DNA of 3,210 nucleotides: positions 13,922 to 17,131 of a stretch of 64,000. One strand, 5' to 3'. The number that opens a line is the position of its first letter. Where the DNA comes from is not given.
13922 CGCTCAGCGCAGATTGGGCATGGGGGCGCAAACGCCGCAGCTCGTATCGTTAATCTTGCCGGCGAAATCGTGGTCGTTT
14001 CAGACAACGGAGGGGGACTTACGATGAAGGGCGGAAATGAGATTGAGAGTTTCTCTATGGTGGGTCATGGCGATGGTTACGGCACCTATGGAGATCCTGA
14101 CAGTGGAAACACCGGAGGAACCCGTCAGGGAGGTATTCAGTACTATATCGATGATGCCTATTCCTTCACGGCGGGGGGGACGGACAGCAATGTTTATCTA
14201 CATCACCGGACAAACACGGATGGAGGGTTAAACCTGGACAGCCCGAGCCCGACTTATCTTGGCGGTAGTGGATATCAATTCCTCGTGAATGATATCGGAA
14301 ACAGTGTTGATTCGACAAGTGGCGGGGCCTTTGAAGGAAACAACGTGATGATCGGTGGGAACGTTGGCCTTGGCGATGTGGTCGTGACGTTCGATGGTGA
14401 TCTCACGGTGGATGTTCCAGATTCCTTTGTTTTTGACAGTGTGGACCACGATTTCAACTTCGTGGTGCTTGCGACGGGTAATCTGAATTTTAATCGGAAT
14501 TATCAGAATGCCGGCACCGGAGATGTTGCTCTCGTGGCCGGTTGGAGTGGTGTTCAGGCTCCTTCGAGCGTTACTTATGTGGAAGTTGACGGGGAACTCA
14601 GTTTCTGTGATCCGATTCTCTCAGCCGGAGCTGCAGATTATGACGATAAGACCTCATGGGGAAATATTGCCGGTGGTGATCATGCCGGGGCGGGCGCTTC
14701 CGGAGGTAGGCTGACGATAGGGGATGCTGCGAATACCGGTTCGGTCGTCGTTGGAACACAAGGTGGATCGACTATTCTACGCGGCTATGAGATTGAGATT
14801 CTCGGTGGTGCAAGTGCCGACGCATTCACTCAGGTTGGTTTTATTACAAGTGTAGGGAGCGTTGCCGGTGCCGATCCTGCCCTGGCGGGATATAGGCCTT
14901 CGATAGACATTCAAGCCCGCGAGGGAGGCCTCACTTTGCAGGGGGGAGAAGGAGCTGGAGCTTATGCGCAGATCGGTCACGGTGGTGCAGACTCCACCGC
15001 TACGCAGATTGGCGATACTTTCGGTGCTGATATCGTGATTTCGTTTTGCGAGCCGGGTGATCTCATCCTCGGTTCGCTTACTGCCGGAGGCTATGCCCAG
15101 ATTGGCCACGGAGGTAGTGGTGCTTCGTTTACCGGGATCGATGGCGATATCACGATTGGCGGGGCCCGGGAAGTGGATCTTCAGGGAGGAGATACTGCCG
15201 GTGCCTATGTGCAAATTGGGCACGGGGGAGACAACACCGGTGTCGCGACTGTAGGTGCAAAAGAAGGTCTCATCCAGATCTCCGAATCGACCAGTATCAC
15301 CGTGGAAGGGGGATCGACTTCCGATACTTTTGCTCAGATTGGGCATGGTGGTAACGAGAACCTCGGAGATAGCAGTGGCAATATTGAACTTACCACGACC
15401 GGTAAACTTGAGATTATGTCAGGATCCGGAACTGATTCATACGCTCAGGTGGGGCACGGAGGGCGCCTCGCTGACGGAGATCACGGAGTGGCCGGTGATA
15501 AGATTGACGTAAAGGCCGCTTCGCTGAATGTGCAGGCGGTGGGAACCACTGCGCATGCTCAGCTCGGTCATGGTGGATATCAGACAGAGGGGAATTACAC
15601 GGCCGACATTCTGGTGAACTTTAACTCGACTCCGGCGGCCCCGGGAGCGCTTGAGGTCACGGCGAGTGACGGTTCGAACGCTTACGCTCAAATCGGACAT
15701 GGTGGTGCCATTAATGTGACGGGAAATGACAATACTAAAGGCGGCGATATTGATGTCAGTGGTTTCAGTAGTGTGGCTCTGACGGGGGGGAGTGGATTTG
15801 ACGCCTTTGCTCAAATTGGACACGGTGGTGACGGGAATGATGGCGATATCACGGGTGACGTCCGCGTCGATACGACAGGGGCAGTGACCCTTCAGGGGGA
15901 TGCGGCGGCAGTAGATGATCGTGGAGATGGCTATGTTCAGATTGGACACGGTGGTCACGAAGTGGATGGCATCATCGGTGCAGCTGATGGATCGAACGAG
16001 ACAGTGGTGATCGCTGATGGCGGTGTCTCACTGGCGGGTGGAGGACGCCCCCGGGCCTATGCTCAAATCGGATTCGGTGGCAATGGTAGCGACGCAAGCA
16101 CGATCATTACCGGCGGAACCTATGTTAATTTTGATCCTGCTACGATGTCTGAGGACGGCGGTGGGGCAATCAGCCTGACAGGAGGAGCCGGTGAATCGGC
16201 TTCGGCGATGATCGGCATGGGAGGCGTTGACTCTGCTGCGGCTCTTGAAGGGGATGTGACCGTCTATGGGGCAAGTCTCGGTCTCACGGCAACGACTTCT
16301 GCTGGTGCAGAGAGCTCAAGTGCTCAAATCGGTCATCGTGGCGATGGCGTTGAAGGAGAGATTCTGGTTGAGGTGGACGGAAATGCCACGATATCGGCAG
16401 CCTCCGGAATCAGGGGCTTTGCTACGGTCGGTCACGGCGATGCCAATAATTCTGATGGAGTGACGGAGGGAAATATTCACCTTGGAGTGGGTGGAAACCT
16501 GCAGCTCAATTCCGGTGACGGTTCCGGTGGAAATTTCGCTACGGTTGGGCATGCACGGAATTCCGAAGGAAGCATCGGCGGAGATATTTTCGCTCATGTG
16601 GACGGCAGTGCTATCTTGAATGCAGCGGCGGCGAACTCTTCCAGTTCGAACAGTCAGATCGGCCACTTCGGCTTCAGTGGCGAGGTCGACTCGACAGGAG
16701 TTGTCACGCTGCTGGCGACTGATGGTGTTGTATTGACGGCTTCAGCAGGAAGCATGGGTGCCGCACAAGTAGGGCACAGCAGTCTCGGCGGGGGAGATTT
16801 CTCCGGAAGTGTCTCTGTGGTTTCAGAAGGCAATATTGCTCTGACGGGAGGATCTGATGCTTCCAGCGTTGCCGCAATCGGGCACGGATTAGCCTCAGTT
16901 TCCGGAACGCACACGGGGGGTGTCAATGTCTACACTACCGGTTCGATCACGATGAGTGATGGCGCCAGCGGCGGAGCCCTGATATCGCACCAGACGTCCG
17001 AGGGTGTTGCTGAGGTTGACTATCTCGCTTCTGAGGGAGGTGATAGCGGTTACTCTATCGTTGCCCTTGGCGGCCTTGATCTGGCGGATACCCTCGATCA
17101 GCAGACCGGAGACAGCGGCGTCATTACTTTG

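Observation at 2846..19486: Giant TPS-type exoprotein built from ~75 His-containing AQIGHGG repeats: candidate His-ladder beta-solenoid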

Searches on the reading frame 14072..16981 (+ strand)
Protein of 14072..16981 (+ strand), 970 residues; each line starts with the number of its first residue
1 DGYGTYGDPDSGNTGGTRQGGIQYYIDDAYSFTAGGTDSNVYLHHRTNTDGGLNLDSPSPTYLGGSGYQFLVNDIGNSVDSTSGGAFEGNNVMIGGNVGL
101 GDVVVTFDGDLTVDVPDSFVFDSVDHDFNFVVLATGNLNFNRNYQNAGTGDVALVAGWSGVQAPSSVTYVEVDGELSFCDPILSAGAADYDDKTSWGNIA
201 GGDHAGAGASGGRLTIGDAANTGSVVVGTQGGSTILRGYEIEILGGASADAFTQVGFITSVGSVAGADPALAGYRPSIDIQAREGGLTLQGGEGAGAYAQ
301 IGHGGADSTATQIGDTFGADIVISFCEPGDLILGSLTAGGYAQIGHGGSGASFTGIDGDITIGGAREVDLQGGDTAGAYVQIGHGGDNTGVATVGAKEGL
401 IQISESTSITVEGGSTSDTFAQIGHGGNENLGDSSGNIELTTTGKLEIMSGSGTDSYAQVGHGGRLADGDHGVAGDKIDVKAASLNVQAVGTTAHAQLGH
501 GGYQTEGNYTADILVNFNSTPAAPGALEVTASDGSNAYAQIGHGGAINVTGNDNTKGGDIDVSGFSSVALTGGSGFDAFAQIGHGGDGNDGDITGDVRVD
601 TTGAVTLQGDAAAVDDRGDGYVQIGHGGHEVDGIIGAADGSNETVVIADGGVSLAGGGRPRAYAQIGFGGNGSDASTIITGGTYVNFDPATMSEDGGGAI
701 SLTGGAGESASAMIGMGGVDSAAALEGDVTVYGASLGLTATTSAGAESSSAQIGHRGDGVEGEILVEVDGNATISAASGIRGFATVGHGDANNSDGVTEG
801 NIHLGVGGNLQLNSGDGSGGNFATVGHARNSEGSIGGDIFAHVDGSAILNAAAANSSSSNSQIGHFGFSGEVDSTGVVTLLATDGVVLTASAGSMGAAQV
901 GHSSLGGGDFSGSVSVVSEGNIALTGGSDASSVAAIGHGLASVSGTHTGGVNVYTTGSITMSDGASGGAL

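Call 13: find_homologous_proteins(query=window:14072-16981:+, max_evalue=0.00001)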
Query window:14072-16981:+ (970 aa): 124 proteins with E <= 0.00001 among 8000 candidates; the best 120 are listed.
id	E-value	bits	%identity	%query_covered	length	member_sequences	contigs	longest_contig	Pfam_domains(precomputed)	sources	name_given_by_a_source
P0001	1.4e-83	300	32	61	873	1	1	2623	-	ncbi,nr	ncbi:MAG: hypothetical protein KDN18_20405, partial [Verrucomicrobiae bacterium]|nr:hypothetical pro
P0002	3.1e-76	276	29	88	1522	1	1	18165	PF05860.20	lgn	-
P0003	7.9e-72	261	32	98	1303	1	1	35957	-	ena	-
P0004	3.3e-70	256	29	71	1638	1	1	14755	-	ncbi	ncbi:MAG: hypothetical protein AAF571_05050 [Verrucomicrobiota bacterium]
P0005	1.1e-69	254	29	86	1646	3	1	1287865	PF05860.20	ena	-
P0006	4.3e-68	249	29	89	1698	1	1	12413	PF18886.7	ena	-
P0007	9.6e-65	238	34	47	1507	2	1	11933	PF05860.20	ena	-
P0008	3.3e-59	219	30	60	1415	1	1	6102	-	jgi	-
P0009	2.4e-57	213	29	68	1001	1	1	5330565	PF05860.20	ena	-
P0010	3.3e-55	206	34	33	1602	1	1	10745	-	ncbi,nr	ncbi:MAG TPA: hypothetical protein PLA50_01245 [Bacteroidia bacterium]|nr:hypothetical protein [Bact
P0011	9.0e-55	205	27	69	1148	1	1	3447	-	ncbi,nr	ncbi:MAG: hypothetical protein KDM91_21930, partial [Verrucomicrobiae bacterium]|nr:hypothetical pro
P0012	2.1e-54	203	29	88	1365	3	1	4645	-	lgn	-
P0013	2.6e-50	190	31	86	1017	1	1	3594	-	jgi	-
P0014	7.6e-49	185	35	40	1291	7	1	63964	-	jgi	jgi:hypothetical protein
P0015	4.8e-48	182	33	68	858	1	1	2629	-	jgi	jgi:hypothetical protein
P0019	3.1e-41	160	35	39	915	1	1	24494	PF03865.20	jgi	jgi:hypothetical protein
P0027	2.1e-36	144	29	77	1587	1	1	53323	PF18657.7,PF18676.7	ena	-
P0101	2.3e-11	61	33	34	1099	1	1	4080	PF18886.7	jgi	jgi:hypothetical protein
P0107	4.9e-10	57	30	38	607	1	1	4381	PF18886.7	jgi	jgi:Repeats of unknown function (DUF5649)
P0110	5.5e-9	53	32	26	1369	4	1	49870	PF18886.7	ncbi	ncbi:MAG TPA: hypothetical protein VID67_13600, partial [Rhizomicrobium sp.]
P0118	3.4e-7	47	34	28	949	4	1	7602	PF18886.7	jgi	jgi:hypothetical protein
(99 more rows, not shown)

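Call 16: search_protein_families(library=pfam, proteins=[P0006, P0110, P0107, P0027, P0019, P0007], max_evalue=0.01)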
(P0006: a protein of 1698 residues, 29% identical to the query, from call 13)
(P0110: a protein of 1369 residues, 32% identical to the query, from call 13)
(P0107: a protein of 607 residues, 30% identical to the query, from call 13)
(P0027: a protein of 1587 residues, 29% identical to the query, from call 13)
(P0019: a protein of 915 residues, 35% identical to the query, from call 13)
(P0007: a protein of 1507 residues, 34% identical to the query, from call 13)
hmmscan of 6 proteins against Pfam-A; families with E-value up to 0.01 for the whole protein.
P0006 (1698 aa): 1 family
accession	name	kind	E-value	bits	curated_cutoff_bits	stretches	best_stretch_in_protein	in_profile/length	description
PF18886.6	DUF5649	-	7.3e-11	42.7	25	1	221-293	3-68/68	Repeats of unknown function (DUF5649)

P0110 (1369 aa): 1 family
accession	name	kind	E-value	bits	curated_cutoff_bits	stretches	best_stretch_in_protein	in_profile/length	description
PF18886.6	DUF5649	-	7.7e-14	52.2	25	3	695-758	1-66/68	Repeats of unknown function (DUF5649)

P0107 (607 aa): 1 family
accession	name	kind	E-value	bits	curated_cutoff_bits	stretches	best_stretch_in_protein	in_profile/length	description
PF18886.6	DUF5649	-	6.4e-06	26.8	25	1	5-67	2-66/68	Repeats of unknown function (DUF5649)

P0027 (1587 aa): 2 families
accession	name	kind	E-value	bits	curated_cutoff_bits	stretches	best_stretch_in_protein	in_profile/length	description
PF18657.6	YDG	-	6.4e-30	103.7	25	2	1314-1386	2-81/85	YDG domain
PF18676.6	MBG_2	-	9.1e-09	36.2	25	1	1400-1476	1-71/72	MBG domain (YGX type)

P0019 (915 aa): 1 family
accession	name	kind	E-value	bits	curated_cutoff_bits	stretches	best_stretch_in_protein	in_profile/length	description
PF03865.19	ShlB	-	6e-10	39.5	22.7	1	142-244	193-291/311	Haemolysin secretion/activation protein ShlB/FhaC/HecB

P0007 (1507 aa): 1 family
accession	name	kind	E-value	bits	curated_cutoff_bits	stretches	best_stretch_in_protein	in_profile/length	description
PF05860.19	TPS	-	4.6e-28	99.2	33.5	1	43-295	4-250/252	TPS secretion domain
